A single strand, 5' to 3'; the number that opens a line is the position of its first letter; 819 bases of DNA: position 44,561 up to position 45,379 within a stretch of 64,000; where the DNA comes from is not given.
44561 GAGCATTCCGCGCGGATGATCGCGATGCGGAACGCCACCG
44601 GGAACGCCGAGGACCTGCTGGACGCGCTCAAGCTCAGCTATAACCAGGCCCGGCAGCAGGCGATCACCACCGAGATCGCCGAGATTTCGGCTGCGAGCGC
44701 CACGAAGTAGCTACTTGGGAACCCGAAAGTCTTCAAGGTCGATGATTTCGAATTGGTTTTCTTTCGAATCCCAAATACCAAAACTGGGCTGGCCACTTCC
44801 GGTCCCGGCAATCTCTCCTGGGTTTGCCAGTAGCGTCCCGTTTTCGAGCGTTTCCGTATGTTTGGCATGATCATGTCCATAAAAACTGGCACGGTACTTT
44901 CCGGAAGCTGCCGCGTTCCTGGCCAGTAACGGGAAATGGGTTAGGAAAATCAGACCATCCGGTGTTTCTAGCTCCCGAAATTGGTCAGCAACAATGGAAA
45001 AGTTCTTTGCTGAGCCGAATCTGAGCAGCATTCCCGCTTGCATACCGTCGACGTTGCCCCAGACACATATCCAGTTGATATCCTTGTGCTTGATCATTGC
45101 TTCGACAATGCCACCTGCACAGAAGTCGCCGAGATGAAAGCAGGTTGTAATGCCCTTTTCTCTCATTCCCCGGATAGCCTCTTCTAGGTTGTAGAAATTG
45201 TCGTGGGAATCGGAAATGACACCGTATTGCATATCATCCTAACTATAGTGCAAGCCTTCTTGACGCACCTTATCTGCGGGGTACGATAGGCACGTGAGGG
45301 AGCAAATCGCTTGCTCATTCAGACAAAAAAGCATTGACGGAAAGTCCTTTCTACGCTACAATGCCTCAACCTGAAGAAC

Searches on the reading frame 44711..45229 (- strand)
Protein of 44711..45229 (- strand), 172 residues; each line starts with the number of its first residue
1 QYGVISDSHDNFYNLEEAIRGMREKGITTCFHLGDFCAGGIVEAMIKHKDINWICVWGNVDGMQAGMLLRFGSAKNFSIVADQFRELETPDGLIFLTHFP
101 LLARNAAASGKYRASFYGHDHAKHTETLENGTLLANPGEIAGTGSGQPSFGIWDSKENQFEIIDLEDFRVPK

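Call 59: search_protein_families(library=pfam, proteins=[window:44711-45229:-], max_evalue=0.01)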
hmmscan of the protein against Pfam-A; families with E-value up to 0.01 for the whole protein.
window:44711-45229:- (172 aa): 2 families
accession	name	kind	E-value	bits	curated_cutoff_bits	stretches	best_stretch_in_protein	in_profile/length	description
PF12850.12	Metallophos_2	-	6e-20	72.3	27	1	3-156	4-152/154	Calcineurin-like phosphoesterase superfamily domain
PF00149.33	Metallophos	-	1.8e-09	38.7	21.5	1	3-85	4-94/191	Calcineurin-like phosphoesterase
